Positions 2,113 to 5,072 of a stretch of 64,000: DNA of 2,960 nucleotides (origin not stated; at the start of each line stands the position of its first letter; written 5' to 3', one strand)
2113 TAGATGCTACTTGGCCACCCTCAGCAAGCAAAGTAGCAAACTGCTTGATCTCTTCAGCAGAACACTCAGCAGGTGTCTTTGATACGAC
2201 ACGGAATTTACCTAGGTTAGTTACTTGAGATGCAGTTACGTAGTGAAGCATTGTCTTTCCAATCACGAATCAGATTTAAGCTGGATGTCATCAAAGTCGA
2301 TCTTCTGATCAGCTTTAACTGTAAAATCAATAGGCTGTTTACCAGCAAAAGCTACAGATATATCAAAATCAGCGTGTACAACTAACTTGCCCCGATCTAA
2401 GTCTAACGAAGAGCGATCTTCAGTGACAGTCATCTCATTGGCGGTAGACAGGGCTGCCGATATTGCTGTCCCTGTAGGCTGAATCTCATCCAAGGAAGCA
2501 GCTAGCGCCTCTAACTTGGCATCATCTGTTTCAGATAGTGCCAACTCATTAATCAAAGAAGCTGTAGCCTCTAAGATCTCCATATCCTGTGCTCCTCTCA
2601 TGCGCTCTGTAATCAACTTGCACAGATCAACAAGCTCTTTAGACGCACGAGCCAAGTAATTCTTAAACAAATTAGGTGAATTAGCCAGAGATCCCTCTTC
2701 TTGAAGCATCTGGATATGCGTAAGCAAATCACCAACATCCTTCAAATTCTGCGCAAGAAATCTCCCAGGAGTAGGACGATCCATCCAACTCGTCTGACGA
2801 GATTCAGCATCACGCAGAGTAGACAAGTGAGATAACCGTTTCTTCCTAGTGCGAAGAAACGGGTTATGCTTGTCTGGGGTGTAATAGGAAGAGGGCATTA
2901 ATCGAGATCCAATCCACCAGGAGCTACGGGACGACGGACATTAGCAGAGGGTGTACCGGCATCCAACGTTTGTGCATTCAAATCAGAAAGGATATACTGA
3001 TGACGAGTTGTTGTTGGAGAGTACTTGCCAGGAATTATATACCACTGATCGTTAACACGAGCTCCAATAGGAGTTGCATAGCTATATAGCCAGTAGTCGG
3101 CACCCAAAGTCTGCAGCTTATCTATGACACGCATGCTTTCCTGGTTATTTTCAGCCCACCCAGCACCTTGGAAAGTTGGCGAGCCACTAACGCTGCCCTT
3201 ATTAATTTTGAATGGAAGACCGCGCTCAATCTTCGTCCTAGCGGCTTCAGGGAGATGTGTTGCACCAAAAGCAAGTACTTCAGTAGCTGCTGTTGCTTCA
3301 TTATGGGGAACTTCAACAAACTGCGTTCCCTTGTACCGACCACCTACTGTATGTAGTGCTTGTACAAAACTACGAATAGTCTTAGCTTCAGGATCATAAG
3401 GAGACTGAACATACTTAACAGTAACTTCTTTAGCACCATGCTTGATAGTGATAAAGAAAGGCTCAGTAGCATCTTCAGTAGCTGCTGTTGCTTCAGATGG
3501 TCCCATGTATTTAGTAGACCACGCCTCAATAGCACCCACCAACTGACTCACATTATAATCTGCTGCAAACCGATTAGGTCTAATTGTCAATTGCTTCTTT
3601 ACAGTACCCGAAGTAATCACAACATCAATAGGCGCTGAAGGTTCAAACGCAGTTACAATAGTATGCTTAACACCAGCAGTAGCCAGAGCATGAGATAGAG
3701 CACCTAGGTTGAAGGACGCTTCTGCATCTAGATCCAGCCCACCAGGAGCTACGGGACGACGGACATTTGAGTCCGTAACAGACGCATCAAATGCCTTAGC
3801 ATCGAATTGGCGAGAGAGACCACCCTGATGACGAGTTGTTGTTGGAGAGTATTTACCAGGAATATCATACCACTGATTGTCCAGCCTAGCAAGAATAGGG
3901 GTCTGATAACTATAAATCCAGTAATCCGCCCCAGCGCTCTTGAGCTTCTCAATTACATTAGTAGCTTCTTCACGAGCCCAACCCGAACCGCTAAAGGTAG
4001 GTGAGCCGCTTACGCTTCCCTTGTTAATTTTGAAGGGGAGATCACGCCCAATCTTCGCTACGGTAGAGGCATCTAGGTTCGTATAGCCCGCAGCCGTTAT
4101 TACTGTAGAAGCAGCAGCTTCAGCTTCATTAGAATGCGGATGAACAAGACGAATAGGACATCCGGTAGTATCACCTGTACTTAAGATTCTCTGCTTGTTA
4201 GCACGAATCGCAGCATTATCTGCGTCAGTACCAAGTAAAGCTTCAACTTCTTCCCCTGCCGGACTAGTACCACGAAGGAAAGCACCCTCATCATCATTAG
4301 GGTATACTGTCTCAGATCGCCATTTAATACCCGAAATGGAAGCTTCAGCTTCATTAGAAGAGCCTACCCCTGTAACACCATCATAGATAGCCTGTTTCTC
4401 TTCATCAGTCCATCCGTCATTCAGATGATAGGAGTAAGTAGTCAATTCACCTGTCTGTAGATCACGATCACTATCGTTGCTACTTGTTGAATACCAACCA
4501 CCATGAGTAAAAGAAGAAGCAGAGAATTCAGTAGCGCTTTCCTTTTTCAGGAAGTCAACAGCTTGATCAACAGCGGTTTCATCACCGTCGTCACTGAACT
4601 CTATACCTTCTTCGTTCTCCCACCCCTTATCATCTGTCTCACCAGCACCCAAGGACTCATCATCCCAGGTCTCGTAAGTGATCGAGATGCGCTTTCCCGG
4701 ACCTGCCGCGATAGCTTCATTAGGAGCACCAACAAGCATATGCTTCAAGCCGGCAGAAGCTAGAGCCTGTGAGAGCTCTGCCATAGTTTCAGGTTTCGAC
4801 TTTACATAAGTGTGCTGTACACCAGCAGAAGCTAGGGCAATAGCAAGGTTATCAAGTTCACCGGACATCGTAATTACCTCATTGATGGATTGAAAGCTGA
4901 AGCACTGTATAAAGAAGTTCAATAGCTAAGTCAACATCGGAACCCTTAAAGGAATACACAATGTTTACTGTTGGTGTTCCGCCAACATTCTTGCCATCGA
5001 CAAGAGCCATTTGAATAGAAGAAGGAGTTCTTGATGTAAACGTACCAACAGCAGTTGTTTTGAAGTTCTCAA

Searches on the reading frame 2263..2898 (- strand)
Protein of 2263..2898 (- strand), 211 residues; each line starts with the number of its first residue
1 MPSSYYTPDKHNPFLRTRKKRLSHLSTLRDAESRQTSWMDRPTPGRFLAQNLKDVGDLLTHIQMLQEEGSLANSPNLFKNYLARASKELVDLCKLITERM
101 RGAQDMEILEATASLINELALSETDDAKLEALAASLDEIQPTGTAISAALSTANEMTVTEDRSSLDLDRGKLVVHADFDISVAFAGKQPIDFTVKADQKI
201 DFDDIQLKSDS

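Call 33: search_protein_families(library=pfam, alignment_id=A2, max_evalue=0.001)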
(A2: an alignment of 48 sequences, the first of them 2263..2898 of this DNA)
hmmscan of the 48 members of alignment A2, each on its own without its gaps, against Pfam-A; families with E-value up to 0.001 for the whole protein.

A. member 1, window:2263-2898:- (211 aa): 0 families

B. families by the number of members that match (of 48 scanned): 13 families
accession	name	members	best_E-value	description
PF12224.13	Amidoligase_2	4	2e-12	Putative amidoligase enzyme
PF00004.35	AAA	1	7.7e-19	ATPase family associated with various cellular activities (AAA)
PF00072.30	Response_reg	1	5.2e-16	Response regulator receiver domain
PF13328.12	HD_4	1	3.9e-11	HD domain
PF10686.14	YAcAr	1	1.7e-09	YspA, cpYpsA-related SLOG family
PF04055.27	Radical_SAM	1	2.1e-07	Radical SAM superfamily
PF05496.18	RuvB_N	1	5.6e-06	Holliday junction DNA helicase RuvB P-loop domain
PF01966.28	HD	1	0.00018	HD domain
PF02915.23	Rubrerythrin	1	0.00023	Rubrerythrin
PF13191.12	AAA_16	1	0.00025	AAA ATPase domain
PF06068.19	TIP49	1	0.00035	TIP49 P-loop domain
PF07728.20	AAA_5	1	0.00055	AAA domain (dynein-related subfamily)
PF13238.12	AAA_18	1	0.00093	AAA domain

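Call 34: search_protein_families(library=phrogs, alignment_id=A2, max_evalue=0.00001)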
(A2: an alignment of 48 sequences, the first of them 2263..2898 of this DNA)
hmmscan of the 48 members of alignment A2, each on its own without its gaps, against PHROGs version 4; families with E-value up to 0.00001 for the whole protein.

A. member 1, window:2263-2898:- (211 aa): 0 families

B. families by the number of members that match (of 48 scanned): 26 families (the first 25 are shown)
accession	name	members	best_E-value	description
phrog_33777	-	2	1.6e-08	-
phrog_16240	-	1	1.7e-112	portal protein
phrog_200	-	1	6e-48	lipoprotein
phrog_7485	-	1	5.6e-47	-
phrog_990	-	1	7.4e-33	metal-dependent phosphohydrolase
phrog_289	-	1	5.8e-26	GTP-binding domain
phrog_3757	-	1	2e-18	-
phrog_5982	-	1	3.8e-18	-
phrog_30773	-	1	5.2e-17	-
phrog_731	-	1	1.3e-15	-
phrog_10401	-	1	3.8e-13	ATPase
phrog_4264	-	1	1.3e-10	-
phrog_2443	-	1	3e-09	amidoligase enzyme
phrog_11838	-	1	3.8e-09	clamp loader of DNA polymerase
phrog_14322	-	1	4e-09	-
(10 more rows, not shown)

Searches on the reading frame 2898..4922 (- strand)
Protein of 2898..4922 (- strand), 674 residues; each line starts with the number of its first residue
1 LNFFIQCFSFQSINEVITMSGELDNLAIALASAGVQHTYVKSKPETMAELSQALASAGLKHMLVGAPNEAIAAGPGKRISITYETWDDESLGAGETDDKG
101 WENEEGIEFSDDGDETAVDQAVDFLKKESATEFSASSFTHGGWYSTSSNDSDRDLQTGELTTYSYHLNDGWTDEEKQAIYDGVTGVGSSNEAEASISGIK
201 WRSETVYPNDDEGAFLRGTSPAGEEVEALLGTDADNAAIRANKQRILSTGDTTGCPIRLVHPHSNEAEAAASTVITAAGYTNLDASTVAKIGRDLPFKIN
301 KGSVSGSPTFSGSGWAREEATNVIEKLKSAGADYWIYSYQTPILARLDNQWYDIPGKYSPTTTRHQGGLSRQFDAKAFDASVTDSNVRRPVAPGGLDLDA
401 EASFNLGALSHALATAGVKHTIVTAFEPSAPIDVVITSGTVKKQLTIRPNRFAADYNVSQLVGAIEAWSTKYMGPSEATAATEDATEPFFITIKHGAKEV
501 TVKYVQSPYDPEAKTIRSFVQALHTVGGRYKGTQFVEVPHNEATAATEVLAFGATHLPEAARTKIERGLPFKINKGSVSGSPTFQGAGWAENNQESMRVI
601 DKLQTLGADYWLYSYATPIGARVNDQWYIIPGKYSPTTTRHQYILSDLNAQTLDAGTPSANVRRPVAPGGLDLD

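Call 97: search_protein_families(library=phrogs, proteins=[window:2898-4922:-], max_evalue=0.00001)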
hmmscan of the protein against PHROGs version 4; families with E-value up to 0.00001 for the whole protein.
window:2898-4922:- (674 aa): 3 families
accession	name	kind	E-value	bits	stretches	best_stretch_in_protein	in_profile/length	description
phrog_4264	-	unknown function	1.3e-10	42.4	0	333-375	35-77/93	-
phrog_32689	-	unknown function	2.7e-06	28.6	0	332-369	85-123/136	-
phrog_5643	-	unknown function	6.8e-06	26.7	0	612-641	22-52/79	-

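Call 100: search_protein_families(library=pfam, proteins=[window:2898-4922:-], max_evalue=0.001)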
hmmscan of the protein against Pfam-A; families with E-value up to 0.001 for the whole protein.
window:2898-4922:- (674 aa): 0 families
